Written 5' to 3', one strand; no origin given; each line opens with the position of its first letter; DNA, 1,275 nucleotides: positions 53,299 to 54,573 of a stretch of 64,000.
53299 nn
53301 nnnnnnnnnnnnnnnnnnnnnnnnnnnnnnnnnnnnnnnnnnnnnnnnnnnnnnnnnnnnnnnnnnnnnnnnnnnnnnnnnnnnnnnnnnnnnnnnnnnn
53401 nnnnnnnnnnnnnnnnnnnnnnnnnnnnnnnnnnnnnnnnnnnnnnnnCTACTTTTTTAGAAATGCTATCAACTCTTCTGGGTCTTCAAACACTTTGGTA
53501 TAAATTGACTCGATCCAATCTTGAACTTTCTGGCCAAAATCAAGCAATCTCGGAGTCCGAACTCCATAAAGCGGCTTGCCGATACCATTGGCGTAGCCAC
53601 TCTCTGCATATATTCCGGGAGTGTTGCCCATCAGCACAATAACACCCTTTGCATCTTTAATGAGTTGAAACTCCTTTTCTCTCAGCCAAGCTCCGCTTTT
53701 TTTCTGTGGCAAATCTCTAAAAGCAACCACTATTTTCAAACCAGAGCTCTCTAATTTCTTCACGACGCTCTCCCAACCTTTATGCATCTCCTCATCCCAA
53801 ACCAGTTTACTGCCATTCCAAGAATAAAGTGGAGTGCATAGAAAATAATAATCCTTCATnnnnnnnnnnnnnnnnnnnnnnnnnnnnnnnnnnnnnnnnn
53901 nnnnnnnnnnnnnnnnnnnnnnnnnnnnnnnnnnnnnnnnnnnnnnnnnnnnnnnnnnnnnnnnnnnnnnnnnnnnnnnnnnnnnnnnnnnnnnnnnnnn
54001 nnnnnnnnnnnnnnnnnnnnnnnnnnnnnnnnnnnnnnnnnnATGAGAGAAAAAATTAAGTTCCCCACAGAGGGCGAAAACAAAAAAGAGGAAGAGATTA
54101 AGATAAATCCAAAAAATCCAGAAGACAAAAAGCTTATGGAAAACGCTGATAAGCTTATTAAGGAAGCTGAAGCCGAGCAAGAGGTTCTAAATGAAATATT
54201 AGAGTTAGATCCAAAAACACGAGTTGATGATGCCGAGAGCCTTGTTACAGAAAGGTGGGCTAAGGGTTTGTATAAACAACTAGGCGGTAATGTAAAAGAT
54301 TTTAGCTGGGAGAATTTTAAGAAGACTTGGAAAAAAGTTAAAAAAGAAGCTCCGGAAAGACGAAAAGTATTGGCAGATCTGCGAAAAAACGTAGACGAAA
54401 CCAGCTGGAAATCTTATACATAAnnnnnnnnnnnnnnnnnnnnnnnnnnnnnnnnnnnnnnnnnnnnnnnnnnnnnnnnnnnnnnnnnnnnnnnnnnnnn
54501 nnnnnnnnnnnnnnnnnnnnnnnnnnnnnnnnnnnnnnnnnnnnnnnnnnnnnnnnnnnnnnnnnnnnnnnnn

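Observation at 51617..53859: Nudix hydrolase flanked by two SLOG-superfamily proteins (DprA-like Rossmann and NDT-like) and a dCTP-deaminase-like gene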

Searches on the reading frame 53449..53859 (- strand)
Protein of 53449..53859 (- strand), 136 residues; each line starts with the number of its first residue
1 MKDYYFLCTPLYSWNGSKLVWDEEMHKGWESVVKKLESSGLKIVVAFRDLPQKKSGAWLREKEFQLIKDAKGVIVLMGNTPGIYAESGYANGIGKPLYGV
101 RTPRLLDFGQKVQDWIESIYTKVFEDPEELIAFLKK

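Call 3: search_protein_families(library=pfam, proteins=[window:53449-53859:-], max_evalue=0.1)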
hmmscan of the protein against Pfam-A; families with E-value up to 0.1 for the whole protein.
window:53449-53859:- (136 aa): 1 family
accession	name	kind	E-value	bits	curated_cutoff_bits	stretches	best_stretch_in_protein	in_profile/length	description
PF05014.21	Nuc_deoxyrib_tr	-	4.2e-06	27.3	28.8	1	17-102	5-98/117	Nucleoside 2-deoxyribosyltransferase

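Call 4: search_protein_families(library=ncbifam, proteins=[window:53449-53859:-], max_evalue=0.1)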
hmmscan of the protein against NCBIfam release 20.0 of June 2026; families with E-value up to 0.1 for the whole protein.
window:53449-53859:- (136 aa): 0 families

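Call 5: search_protein_families(library=padloc, proteins=[window:53449-53859:-], max_evalue=0.1)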
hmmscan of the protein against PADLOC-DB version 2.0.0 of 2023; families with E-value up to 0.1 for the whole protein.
window:53449-53859:- (136 aa): 0 families

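Call 6: search_protein_families(library=phrogs, proteins=[window:53449-53859:-], max_evalue=0.01)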
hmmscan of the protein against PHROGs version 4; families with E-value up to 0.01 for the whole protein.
window:53449-53859:- (136 aa): 0 families

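Call 20: search_solved_structures(query=window:53449-53859:-, max_evalue=10, show_alignments=3)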
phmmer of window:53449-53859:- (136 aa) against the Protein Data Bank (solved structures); distinct sequences matched with E-value up to 10: 3.
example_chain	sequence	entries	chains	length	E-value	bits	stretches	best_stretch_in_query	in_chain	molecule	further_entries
2waw_A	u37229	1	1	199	0.28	14.1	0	30-87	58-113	MOBA RELATE PROTEIN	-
8gaq_A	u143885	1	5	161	1.4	11.9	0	20-61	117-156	C5HR2_4r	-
4jem_A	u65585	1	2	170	1.8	11.5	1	79-98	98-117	CMP/hydroxymethyl CMP hydrolase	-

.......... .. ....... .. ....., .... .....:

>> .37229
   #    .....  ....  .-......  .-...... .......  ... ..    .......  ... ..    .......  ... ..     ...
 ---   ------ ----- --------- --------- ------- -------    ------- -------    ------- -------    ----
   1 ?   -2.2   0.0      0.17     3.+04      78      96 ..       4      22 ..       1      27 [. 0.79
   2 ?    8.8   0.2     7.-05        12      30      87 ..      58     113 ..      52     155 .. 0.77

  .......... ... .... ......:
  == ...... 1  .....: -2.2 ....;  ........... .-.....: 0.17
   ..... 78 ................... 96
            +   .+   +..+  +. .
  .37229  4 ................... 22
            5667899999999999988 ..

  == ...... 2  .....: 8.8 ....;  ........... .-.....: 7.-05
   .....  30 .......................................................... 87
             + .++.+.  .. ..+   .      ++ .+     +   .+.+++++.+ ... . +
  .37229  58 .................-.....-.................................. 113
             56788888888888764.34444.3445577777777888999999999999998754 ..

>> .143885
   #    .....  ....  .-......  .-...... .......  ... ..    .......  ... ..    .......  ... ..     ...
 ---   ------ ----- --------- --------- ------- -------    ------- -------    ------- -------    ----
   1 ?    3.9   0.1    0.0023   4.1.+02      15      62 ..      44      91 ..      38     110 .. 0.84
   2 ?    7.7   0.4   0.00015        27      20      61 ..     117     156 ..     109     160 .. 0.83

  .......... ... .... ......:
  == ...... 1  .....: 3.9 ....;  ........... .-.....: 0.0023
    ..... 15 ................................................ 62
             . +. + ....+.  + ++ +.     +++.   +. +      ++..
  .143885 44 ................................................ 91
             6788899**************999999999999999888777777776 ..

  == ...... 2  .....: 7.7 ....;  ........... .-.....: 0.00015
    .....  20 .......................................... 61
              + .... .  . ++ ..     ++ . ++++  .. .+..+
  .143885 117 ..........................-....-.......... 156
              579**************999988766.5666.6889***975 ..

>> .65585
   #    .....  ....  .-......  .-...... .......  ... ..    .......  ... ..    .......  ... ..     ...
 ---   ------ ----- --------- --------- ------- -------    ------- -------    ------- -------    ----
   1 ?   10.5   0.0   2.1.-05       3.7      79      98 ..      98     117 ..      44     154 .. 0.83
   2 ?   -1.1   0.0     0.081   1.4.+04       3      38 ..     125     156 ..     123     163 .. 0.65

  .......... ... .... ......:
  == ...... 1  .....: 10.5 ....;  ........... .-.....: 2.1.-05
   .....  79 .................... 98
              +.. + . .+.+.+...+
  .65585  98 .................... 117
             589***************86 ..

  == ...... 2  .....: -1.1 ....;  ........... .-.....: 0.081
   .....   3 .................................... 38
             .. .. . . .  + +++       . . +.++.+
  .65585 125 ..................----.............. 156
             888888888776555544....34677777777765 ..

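Call 32: find_homologous_proteins(query=window:53449-53859:-)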
Query window:53449-53859:- (136 aa): 14 proteins with E <= 0.001 among 21 candidates.
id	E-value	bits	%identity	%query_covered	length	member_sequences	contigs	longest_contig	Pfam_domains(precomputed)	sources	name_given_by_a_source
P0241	3.2e-87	307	100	100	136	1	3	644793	PF05014.22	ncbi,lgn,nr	ncbi:MAG: hypothetical protein HYS87_01070 [Candidatus Colwellbacteria bacterium]|nr:hypothetical pr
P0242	3.4e-64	233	74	98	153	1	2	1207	PF05014.22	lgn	-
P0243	1.2e-61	225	72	96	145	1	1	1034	-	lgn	-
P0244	3.4e-61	223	72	99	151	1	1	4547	-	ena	-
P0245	4.7e-61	223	70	99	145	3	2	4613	PF05014.22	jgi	-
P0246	1.7e-60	221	72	98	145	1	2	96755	PF05014.22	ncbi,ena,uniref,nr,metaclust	ncbi:MAG: hypothetical protein A2Y98_00765 [Candidatus Portnoybacteria bacterium RBG_19FT_COMBO_36_7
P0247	1.0e-59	218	70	98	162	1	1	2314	-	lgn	-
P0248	3.2e-59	217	68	99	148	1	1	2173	-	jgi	jgi:nucleoside 2-deoxyribosyltransferase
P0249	3.3e-59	217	68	99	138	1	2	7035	-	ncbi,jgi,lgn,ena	jgi:nucleoside 2-deoxyribosyltransferase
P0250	3.8e-57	210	68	98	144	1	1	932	-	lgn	-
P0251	2.6e-56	207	69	96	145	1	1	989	PF05014.22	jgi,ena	-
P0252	1.1e-47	179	61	99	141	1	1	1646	-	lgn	-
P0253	1.5e-47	179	73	82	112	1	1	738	-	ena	-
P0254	1.3e-45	173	70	82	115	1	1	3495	-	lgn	-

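Call 34: find_encoding_contigs(protein=P0246, flank=6000, max_places=2)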
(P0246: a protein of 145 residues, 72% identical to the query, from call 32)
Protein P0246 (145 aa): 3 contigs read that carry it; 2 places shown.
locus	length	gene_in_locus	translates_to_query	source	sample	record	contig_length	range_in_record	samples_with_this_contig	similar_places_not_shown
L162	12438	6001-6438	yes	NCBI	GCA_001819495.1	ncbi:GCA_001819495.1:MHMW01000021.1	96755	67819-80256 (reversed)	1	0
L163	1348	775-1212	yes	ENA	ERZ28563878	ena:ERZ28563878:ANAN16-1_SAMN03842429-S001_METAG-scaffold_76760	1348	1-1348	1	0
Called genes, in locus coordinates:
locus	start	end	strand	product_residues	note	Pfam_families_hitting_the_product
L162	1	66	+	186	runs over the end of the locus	-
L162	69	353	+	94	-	-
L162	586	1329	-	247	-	PF04402:SIMPL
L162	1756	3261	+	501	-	PF01743:PolyA_pol, PF12627:PolyA_pol_RNAbd, PF01966:HD, PF13735:tRNA_NucTran2_2 (weak)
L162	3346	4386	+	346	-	PF13528:Glyco_trans_1_3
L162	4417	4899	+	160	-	PF20603:Bact_hydrolase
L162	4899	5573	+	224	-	PF08713:DNA_alkylation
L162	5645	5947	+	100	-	-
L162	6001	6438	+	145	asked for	PF05014:Nuc_deoxyrib_tr (weak)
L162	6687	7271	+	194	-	PF06821:Ser_hydrolase, PF12697:Abhydrolase_6 (weak)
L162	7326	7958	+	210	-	PF03734:YkuD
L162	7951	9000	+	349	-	PF09587:PGA_cap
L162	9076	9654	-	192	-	PF01553:Acyltransferase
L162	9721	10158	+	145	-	PF02021:UPF0102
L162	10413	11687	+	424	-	PF08529:NusA_N, PF00575:S1 (weak), PF13184:KH_NusA_1st, PF26594:KH_NusA_2nd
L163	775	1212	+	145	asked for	PF05014:Nuc_deoxyrib_tr (weak)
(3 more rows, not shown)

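Call 35: find_encoding_contigs(protein=P0249, flank=6000, max_places=2)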
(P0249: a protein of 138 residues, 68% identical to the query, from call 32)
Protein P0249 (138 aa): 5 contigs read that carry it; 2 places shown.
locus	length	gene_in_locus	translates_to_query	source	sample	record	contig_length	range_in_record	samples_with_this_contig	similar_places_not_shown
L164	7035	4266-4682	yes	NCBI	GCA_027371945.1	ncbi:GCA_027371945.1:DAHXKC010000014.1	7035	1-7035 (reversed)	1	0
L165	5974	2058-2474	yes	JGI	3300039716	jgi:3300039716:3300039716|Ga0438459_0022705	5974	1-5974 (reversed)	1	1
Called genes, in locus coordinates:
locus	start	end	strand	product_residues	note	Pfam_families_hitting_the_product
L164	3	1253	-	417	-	?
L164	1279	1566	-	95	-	-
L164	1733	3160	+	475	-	PF07963:N_methyl (weak), PF13385:Laminin_G_3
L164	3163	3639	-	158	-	PF02075:RuvC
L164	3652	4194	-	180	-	PF20772:TACO1_YebC_N, PF01709:Transcrip_reg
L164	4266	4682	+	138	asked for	-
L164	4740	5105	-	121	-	-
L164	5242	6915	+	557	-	PF00437:T2SSE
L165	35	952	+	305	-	PF13385:Laminin_G_3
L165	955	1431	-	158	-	PF02075:RuvC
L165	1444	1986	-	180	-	PF20772:TACO1_YebC_N, PF01709:Transcrip_reg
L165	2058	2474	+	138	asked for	-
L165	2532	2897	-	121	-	-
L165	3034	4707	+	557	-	PF00437:T2SSE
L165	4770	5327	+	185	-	-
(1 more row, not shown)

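Call 36: find_encoding_contigs(protein=P0245, flank=6000, max_places=2)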
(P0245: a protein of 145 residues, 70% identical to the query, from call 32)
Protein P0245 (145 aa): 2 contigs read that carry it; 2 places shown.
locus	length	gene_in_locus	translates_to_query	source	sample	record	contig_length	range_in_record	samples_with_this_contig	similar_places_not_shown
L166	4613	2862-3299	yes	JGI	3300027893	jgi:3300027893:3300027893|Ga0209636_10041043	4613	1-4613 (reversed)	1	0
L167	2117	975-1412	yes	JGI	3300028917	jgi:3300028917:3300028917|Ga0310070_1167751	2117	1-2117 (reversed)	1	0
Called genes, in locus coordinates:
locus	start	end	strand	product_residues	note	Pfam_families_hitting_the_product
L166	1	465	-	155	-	?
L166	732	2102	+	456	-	-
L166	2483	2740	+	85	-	PF01541:GIY-YIG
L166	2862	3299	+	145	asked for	PF05014:Nuc_deoxyrib_tr (weak)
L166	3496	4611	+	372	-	?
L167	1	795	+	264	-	?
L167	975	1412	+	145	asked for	PF05014:Nuc_deoxyrib_tr (weak)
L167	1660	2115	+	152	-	?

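Call 37: find_encoding_contigs(protein=P0244, flank=6000, max_places=2)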
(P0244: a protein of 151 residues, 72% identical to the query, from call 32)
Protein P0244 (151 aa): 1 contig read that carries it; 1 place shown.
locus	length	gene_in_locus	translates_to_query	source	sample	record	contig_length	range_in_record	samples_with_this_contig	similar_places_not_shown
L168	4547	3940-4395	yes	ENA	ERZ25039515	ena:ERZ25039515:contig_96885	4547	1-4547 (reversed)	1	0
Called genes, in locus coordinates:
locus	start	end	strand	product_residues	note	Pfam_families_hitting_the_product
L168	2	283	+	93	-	?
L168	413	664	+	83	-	PF00266:Aminotran_5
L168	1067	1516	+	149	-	PF01592:NifU_N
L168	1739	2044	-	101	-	PF00293:NUDIX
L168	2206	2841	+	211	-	PF13365:Trypsin_2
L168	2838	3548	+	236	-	PF00089:Trypsin, PF13365:Trypsin_2, PF13180:PDZ_2, PF00595:PDZ, PF17820:PDZ_6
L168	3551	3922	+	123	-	PF05635:23S_rRNA_IVP, PF22296:bAvd (faint)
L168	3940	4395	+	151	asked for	-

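Call 46: predict_structure(alignment_id=A3)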
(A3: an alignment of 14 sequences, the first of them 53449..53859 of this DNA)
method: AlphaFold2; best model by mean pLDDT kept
length: 136 residues; sequences in the alignment: 14
mean_pLDDT: 83.1   pTM: 0.77
mean pLDDT of the five models: 83.1, 80.3, 77.6, 75.3, 70.8
residues with pLDDT >= 90: 31; 70-90: 89; 50-70: 16; < 50: 0
segments of 3 or more residues with pLDDT < 50: none
pLDDT, mean of each block of 10 residues (from residue 1): 78 82 83 92 86 84 87 85 58 81 82 85 93 91
secondary structure, 60 per line:
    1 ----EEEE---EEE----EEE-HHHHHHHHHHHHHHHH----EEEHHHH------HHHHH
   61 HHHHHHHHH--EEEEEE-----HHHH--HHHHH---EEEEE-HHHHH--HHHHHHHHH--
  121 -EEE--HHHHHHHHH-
elements in order: E5-8 E12-14 E19-21 H23-38 E43-45 H46-49 H56-69 E72-77 H83-86 H89-93 E97-101 H103-107 H110-118 E122-124 H127-135

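Call 49: fold_search(model_id=the predicted structure, library=pdb)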
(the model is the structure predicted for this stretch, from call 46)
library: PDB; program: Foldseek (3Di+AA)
matches with E <= 10: 1077; with E <= 0.001: 15
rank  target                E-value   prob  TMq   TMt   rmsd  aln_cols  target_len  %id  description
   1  7o62_C                2.7e-05  1.00  0.70  0.71   4.3       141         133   18  Crystal structure of a 2`-deoxyribosyltransferase from the psychrophilic bacterium Desulfotalea psychrophila. (released 2021-10-20)
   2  8qc0_A                7.0e-05  1.00  0.53  0.49   4.4       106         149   18  Nucleoside 2'deoxyribosyltransferase from Chroococcidiopsis thermalis PCC 7203 WT ribosylated (released 2024-02-21)
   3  7o62_B                1.1e-04  1.00  0.68  0.68   4.4       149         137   16  Crystal structure of a 2`-deoxyribosyltransferase from the psychrophilic bacterium Desulfotalea psychrophila. (released 2021-10-20)
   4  7o62_A                1.3e-04  1.00  0.69  0.69   4.5       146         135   18  Crystal structure of a 2`-deoxyribosyltransferase from the psychrophilic bacterium Desulfotalea psychrophila. (released 2021-10-20)
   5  8pqr_D                1.4e-04  1.00  0.53  0.48   4.5       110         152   17  Nucleoside 2'deoxyribosyltransferase from Chroococcidiopsis thermalis PCC 7203 WT bound to DAD_Immucillin-H (released 2024-02-21)
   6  6evs_A                2.4e-04  1.00  0.66  0.66   3.2       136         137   16  Characterization of 2-deoxyribosyltransferase from psychrotolerant bacterium Bacillus psychrosaccharolyticus: a suitab (released 2018-11-14)
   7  4jem_A                2.4e-04  1.00  0.63  0.56   5.6       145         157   21  Crystal structure of MilB complexed with cytidine 5'-monophosphate (released 2013-09-11)
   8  4jen_B                2.6e-04  1.00  0.57  0.63   4.5       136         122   15  Structure of Clostridium botulinum CMP N-glycosidase, BcmB (released 2013-09-11)
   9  8rpt_A                2.7e-04  1.00  0.63  0.64   5.0       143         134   15  Crystal structure of human DNPH1 mutant- D80A (released 2024-11-20)
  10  4jem_B                2.9e-04  1.00  0.63  0.57   5.6       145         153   22  Crystal structure of MilB complexed with cytidine 5'-monophosphate (released 2013-09-11)
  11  7o62_D                3.8e-04  1.00  0.66  0.71   4.2       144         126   15  Crystal structure of a 2`-deoxyribosyltransferase from the psychrophilic bacterium Desulfotalea psychrophila. (released 2021-10-20)
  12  4jen_A                4.0e-04  1.00  0.57  0.64   4.8       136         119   15  Structure of Clostridium botulinum CMP N-glycosidase, BcmB (released 2013-09-11)
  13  4ohr                  4.9e-04  1.00  0.63  0.56   5.7       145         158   21  Crystal structure of MilB from Streptomyces rimofaciens (released 2014-06-25)
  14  8pqt_B                6.3e-04  1.00  0.51  0.48   4.1       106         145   18  Nucleoside 2'deoxyribosyltransferase from Chroococcidiopsis thermalis PCC 7203 WT bound to Bis-Tris (released 2024-02-21)
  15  4jen_C                9.3e-04  1.00  0.55  0.64   4.4       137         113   14  Structure of Clostridium botulinum CMP N-glycosidase, BcmB (released 2013-09-11)
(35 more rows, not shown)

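Call 62: find_related_loci(query=A3, collection=viral_contigs, flank=6000)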
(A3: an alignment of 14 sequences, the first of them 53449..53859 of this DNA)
Query A3 (136 aa) in viral_contigs; peptide patterns used: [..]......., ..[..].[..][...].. (x = any residue, [..] = any of these).
17 stretches matched a pattern, but none encodes a relative of the query by tblastn (E <= 1e-3).

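Call 68: search_solved_structures(query=A3, max_evalue=10, show_alignments=5)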
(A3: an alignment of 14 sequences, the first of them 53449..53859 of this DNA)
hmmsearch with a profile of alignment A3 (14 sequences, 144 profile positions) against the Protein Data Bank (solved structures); distinct sequences matched with E-value up to 10: 5.
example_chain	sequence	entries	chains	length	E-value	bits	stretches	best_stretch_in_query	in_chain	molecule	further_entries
7o62_A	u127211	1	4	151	0.0045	20.2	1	71-143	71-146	Chains: A,B,C,D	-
3gwi_A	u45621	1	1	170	0.27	14.4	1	20-75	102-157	Magnesium-transporting ATPase, P-type 1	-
4w8h_A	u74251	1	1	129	0.58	13.3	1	36-84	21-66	Toll-receptor-related 2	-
4w8g_A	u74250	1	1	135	0.63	13.2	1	36-84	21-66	Toll-receptor-related 2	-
8gaq_A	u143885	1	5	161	3.6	10.8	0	28-68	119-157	C5HR2_4r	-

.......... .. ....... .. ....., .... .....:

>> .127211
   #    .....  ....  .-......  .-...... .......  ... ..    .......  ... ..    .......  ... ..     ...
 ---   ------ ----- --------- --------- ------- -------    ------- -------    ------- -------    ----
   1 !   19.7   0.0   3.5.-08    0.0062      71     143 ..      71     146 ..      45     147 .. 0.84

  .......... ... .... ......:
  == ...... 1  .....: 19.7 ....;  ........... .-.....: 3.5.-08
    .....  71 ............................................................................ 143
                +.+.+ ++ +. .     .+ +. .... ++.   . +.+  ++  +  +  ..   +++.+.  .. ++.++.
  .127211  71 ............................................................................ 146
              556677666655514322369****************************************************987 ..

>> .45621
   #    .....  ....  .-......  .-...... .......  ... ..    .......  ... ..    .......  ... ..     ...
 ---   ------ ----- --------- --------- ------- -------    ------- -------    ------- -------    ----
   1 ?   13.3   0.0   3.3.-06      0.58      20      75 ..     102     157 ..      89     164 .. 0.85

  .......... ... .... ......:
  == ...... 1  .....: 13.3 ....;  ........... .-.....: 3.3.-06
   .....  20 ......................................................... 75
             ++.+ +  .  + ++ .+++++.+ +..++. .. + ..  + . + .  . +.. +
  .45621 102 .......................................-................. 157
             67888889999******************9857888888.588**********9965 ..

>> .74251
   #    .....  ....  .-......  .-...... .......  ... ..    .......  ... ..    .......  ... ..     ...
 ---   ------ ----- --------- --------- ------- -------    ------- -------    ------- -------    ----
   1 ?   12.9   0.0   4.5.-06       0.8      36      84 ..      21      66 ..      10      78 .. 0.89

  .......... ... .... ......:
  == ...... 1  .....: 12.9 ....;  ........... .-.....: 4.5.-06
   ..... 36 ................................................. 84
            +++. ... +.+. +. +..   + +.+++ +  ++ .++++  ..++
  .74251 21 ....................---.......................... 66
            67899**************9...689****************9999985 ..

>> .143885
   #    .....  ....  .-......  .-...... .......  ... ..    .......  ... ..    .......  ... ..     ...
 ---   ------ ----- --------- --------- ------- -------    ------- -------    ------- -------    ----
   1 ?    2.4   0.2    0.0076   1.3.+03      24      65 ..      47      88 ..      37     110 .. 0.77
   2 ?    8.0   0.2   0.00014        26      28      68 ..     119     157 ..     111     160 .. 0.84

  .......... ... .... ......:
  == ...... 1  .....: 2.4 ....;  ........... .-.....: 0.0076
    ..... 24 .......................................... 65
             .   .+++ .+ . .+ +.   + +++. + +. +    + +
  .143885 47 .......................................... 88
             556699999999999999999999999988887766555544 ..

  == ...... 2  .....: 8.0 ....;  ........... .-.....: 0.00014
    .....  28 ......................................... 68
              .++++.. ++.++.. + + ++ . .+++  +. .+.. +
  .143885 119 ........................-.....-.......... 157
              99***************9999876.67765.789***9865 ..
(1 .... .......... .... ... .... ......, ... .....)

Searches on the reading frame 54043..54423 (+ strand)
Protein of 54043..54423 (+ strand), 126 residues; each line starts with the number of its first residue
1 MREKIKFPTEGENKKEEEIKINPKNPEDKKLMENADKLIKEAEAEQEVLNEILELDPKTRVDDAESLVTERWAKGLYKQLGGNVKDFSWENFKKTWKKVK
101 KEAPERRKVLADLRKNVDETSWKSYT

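Call 3: search_protein_families(library=pfam, proteins=[window:54043-54423:+], max_evalue=0.1)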
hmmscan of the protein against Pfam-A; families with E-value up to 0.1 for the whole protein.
window:54043-54423:+ (126 aa): 0 families

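Call 5: search_protein_families(library=padloc, proteins=[window:54043-54423:+], max_evalue=0.1)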
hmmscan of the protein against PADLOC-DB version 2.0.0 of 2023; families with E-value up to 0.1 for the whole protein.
window:54043-54423:+ (126 aa): 1 family
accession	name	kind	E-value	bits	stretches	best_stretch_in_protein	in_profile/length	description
PDLC00558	JetA3|JetA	-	0.079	9.6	0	77-120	197-240/511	Unknown function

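Call 6: search_protein_families(library=phrogs, proteins=[window:54043-54423:+], max_evalue=0.01)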
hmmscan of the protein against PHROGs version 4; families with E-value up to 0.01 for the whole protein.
window:54043-54423:+ (126 aa): 0 families
